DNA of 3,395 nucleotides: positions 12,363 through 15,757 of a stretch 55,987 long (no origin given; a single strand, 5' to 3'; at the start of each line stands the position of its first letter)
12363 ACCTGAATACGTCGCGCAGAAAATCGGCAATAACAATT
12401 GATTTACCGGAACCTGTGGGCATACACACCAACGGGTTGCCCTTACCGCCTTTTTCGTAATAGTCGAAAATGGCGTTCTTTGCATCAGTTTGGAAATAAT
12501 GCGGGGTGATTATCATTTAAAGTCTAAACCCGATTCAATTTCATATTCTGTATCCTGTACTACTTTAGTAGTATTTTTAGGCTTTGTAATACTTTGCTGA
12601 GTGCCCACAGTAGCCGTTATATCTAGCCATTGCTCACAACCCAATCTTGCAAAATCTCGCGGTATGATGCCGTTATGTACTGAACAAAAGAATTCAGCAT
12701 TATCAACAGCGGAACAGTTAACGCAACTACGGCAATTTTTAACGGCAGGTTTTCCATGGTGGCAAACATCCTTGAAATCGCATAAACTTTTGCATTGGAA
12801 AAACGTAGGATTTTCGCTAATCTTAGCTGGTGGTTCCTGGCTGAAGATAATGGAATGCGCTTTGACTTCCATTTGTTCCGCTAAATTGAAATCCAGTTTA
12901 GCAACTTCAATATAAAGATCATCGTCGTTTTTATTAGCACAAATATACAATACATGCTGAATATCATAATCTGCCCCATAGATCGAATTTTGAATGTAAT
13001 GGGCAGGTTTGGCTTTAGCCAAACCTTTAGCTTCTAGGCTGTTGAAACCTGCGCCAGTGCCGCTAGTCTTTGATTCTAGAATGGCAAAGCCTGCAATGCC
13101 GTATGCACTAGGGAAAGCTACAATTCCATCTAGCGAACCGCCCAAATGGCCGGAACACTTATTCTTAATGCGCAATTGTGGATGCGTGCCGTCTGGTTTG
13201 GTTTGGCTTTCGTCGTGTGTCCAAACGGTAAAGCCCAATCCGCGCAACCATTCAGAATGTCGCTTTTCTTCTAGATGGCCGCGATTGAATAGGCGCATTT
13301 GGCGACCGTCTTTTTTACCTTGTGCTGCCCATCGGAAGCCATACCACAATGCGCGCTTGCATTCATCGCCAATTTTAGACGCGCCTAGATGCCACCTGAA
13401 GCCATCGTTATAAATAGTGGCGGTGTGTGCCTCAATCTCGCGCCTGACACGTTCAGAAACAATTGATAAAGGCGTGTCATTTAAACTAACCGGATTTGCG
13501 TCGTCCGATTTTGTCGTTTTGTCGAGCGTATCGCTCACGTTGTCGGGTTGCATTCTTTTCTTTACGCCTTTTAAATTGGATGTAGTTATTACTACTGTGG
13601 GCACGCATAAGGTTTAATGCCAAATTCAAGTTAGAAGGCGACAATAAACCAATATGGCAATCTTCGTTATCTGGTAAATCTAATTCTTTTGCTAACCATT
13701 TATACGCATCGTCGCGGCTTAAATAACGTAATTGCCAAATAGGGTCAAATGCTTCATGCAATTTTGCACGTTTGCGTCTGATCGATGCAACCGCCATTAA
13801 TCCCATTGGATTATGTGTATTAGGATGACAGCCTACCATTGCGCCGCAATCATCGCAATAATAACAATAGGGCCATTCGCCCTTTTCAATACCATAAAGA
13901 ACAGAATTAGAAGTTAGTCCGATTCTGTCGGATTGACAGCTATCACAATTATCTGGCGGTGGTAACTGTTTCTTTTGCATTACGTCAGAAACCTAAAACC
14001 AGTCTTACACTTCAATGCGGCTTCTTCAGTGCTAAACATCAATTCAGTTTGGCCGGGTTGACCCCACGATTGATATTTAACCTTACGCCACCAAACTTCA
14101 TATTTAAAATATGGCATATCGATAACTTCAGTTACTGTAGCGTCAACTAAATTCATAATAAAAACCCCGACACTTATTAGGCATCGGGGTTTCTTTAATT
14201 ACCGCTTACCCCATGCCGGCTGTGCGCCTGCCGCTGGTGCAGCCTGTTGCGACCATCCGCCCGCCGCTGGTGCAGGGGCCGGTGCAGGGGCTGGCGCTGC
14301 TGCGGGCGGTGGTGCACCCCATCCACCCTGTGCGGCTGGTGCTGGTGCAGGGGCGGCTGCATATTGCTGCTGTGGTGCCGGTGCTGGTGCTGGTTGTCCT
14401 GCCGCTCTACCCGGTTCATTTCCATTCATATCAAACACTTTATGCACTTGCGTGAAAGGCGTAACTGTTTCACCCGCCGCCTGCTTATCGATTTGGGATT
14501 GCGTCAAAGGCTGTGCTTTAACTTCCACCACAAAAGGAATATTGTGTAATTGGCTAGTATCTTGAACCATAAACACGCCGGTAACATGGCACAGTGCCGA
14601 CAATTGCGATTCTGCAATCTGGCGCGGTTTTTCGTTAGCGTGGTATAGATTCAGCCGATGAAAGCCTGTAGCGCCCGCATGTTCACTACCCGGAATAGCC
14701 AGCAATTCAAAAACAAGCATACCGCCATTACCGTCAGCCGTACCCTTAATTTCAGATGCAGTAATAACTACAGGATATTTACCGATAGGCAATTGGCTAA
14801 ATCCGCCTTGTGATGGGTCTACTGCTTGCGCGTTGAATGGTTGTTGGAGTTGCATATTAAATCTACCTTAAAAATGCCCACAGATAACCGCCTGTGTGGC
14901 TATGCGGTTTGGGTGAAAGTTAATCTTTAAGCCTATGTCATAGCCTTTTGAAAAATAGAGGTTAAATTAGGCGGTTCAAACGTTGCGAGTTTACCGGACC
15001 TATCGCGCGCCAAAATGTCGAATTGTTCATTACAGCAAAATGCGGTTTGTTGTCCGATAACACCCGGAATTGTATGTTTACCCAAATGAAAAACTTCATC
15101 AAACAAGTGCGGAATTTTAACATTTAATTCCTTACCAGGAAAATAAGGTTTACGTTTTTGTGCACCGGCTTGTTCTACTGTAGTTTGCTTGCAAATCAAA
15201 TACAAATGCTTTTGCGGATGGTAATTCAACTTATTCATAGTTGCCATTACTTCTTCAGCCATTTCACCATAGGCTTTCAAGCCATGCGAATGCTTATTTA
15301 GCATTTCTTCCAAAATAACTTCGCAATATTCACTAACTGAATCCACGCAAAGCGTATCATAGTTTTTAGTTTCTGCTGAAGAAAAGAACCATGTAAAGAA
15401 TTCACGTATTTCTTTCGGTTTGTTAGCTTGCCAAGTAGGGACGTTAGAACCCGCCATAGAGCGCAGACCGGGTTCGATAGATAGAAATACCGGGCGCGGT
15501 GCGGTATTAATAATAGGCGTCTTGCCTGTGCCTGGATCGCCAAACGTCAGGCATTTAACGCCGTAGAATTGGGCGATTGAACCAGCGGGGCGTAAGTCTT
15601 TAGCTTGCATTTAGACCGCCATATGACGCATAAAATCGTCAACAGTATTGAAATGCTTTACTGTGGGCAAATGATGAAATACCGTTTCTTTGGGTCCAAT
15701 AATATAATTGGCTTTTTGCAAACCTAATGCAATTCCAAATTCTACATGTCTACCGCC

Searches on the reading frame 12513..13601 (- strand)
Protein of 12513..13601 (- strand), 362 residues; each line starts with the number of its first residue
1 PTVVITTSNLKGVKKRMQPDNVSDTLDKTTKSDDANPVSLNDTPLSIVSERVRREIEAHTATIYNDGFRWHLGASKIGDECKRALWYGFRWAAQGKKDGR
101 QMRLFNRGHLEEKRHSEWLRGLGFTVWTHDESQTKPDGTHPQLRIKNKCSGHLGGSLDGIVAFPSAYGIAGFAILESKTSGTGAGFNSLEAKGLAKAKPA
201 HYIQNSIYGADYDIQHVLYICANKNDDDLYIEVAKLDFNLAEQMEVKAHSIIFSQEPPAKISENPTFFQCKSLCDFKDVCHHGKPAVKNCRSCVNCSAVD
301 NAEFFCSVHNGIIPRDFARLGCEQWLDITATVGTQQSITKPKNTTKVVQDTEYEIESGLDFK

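Call 72: search_protein_families(library=phrogs, proteins=[window:12513-13601:-], max_evalue=0.00001)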
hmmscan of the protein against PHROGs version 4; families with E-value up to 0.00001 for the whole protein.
window:12513-13601:- (362 aa): 1 family
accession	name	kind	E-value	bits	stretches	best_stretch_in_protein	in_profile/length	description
phrog_1990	-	DNA, RNA and nucleotide metabolism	5.6e-83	279.7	1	50-331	15-287/290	Cas4-domain exonuclease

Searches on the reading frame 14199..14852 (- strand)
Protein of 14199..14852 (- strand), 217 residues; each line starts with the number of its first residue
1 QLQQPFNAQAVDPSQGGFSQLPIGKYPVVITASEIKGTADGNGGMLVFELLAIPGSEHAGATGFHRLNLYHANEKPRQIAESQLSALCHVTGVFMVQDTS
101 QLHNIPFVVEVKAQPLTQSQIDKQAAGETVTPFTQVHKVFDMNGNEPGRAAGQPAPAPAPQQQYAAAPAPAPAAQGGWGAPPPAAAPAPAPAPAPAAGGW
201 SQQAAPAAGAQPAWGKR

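Call 72: search_protein_families(library=phrogs, proteins=[window:14199-14852:-], max_evalue=0.00001)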
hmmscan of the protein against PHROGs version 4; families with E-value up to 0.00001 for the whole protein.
window:14199-14852:- (217 aa): 3 families
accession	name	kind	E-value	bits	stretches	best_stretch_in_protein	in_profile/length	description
phrog_6015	-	DNA, RNA and nucleotide metabolism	3.1e-55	188.7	1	1-214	2-216/273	single strand DNA binding protein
phrog_2300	-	unknown function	2.9e-30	107.2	1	2-207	29-229/347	-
phrog_13350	-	unknown function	3.9e-25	90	1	5-211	8-195/302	-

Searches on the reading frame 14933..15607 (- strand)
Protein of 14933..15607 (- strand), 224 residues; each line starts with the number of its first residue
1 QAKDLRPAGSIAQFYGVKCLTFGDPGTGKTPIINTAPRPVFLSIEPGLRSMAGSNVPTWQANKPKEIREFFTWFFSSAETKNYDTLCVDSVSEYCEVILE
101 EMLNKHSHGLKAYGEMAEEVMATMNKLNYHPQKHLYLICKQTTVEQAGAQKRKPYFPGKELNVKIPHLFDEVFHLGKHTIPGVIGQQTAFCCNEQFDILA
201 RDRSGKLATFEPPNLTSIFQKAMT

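Call 72: search_protein_families(library=phrogs, proteins=[window:14933-15607:-], max_evalue=0.00001)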
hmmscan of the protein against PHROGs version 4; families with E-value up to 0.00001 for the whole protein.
window:14933-15607:- (224 aa): 1 family
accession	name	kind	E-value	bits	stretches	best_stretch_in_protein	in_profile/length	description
phrog_124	-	DNA, RNA and nucleotide metabolism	6.9e-43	148.4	1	16-222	43-257/382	Sak4-like ssDNA annealing protein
